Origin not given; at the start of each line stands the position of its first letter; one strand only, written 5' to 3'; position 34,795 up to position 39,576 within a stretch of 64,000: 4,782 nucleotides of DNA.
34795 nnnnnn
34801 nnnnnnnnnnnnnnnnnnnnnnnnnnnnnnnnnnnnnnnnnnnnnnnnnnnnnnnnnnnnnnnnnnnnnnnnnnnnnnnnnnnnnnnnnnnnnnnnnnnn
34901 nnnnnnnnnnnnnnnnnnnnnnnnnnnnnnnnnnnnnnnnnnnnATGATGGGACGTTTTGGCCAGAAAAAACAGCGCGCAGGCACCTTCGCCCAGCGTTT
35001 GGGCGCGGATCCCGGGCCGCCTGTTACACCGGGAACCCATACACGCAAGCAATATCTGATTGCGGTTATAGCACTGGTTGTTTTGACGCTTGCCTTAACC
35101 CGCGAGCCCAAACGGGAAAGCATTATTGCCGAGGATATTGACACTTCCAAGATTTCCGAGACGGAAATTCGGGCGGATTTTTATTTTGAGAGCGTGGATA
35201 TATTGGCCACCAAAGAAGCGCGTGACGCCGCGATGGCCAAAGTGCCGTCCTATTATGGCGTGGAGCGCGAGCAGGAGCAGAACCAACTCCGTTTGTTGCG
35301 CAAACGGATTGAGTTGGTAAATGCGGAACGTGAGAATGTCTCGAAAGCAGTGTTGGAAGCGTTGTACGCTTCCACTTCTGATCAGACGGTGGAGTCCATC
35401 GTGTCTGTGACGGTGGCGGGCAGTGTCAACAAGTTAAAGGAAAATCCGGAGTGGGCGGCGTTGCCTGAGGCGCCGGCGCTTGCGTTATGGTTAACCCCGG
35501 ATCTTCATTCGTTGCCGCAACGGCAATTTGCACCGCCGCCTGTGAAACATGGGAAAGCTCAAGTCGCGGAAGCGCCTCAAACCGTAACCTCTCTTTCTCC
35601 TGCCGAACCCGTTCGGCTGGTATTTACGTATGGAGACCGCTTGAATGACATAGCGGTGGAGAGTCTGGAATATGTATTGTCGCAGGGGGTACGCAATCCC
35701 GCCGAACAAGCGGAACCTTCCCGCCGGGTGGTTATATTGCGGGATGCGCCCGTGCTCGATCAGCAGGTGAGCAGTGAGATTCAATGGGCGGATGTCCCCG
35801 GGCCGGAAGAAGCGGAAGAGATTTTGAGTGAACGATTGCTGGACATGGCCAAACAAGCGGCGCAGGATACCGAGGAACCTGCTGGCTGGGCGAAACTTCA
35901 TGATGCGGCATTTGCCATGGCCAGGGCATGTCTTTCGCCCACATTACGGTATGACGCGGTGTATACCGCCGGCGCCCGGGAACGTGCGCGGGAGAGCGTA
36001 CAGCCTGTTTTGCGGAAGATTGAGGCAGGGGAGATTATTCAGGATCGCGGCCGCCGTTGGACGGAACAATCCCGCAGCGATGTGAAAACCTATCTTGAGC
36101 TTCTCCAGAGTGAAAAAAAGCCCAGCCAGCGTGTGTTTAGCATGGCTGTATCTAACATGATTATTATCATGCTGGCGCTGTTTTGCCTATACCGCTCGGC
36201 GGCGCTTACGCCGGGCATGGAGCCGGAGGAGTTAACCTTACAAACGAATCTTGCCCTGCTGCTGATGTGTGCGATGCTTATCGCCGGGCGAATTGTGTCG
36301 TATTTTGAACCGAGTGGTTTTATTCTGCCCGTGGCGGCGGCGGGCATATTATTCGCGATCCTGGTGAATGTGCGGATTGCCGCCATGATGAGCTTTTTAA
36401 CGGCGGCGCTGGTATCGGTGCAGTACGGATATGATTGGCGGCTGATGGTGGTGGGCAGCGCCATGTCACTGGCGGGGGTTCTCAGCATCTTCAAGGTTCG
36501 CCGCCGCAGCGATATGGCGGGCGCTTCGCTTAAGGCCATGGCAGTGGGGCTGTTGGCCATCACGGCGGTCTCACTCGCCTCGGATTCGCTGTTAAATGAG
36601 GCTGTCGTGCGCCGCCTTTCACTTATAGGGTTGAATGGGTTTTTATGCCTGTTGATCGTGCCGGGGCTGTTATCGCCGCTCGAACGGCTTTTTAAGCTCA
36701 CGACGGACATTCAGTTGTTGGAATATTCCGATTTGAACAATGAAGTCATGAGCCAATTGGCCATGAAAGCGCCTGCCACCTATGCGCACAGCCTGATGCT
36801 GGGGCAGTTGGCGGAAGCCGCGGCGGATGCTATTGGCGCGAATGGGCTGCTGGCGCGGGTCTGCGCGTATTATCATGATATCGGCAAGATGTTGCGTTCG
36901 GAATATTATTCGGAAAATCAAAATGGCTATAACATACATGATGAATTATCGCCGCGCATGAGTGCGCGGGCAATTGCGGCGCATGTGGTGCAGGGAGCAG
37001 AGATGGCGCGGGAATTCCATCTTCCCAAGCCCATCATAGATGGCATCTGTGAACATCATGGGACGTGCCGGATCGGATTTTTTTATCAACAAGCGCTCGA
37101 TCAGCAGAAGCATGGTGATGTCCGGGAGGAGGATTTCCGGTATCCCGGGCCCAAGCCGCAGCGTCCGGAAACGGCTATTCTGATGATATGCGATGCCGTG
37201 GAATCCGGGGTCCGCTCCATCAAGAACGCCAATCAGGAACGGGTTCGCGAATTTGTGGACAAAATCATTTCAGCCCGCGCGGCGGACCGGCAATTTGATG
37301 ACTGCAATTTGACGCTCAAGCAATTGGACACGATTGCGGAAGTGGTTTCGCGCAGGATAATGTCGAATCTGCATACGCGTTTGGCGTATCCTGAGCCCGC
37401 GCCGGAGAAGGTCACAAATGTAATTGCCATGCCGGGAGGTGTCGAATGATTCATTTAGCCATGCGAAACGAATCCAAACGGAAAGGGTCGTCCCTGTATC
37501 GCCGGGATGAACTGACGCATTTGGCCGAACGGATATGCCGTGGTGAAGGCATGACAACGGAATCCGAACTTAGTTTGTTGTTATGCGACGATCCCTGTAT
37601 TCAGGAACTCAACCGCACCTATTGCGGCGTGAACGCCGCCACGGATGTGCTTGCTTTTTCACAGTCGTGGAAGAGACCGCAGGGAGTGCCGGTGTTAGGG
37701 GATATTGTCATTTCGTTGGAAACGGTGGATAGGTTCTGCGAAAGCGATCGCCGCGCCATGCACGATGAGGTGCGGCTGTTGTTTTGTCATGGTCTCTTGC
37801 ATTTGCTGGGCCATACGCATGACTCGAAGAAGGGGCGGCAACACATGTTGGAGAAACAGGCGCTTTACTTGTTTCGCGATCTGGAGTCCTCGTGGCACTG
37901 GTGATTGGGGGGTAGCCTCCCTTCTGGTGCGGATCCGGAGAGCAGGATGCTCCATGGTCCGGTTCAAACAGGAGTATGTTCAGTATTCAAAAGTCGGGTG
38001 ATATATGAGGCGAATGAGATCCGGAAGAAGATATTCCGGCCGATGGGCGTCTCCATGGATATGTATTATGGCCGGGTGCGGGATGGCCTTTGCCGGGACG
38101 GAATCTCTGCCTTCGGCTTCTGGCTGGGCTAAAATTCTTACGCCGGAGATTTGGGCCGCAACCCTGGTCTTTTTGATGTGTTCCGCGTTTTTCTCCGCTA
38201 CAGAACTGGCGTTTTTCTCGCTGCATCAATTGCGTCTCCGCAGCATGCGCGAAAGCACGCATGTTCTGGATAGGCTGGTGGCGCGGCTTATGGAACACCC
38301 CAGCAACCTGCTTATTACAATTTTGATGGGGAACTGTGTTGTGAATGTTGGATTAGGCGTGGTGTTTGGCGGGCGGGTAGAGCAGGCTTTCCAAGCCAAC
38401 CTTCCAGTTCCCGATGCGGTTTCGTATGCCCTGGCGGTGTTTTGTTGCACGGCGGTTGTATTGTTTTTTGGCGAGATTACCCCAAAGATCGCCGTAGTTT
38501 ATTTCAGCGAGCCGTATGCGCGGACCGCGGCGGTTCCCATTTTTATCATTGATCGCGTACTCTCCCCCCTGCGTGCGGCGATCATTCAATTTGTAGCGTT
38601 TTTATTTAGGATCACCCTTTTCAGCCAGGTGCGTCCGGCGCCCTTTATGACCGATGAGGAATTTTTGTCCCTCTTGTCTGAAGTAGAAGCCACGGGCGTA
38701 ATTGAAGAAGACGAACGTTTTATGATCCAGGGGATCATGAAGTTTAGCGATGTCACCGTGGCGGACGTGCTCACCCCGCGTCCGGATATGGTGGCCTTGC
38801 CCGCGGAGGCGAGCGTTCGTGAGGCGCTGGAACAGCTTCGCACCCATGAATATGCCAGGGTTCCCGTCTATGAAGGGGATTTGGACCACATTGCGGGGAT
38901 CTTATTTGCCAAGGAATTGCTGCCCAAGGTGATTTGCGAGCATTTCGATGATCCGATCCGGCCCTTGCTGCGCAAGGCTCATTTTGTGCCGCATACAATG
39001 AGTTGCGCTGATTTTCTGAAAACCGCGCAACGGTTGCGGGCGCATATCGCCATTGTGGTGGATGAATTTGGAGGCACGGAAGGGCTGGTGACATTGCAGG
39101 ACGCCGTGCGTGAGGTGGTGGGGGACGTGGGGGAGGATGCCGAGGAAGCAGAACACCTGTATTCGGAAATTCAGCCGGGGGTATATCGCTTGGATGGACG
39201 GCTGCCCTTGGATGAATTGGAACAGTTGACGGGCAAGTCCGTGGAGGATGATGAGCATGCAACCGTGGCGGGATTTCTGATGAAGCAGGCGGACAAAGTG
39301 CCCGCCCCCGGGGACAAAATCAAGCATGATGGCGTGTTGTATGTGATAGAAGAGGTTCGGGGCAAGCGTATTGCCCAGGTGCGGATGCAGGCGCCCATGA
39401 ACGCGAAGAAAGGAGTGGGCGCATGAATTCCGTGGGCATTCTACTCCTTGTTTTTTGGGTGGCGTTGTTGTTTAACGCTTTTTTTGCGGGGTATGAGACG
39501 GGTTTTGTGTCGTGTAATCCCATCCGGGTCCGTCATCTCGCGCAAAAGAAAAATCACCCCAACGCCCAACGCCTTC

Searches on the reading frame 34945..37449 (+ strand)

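Call 19: search_protein_families(library=pfam, proteins=[window:34945-37449:+], max_evalue=0.001)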
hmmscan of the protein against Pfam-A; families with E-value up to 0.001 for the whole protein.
window:34945-37449:+ (834 aa): 3 families
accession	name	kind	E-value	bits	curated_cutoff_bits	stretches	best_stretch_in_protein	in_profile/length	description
PF07698.17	7TM-7TMR_HD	-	3.5e-20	73.2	29.4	1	403-587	6-190/190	7TM receptor with intracellular HD hydrolase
PF07697.16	7TMR-HDED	-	1.3e-18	68.3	27.6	1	69-374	4-211/224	7TM-HD extracellular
PF01966.28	HD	-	3.5e-15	56.7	22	1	612-753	1-114/116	HD domain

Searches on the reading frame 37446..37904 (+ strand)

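Call 19: search_protein_families(library=pfam, proteins=[window:37446-37904:+], max_evalue=0.001)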
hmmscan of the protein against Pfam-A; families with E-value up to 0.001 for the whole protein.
window:37446-37904:+ (152 aa): 1 family
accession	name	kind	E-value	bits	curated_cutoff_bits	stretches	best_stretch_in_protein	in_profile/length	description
PF02130.23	YbeY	-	5.5e-28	97.8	25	1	23-141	11-125/129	Endoribonuclease YbeY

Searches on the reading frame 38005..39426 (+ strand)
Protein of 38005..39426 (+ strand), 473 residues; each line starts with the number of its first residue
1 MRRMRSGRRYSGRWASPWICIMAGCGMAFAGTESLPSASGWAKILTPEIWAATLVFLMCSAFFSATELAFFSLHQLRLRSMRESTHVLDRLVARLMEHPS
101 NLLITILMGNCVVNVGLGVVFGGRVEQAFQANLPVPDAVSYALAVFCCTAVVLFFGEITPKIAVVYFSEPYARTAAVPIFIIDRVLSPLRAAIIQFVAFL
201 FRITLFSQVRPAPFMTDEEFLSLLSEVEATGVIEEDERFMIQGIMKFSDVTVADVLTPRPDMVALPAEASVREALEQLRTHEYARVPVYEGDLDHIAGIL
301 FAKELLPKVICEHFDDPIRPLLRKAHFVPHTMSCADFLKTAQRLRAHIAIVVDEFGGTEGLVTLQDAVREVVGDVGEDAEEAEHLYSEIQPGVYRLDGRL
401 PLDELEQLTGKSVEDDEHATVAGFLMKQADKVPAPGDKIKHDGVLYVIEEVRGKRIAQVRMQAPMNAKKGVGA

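Call 37: search_protein_families(library=pfam, proteins=[window:38005-39426:+], max_evalue=0.001)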
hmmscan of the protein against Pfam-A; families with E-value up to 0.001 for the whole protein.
window:38005-39426:+ (473 aa): 3 families
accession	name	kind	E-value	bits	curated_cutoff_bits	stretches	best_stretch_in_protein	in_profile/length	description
PF01595.25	CNNM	-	7.1e-37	127.3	28.4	1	53-237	3-181/181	Cyclin M transmembrane N-terminal domain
PF03471.22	CorC_HlyC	-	2.2e-17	63.2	27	1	388-462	2-78/81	Transporter associated domain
PF00571.33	CBS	-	3e-12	47.1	24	1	252-306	1-52/57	CBS domain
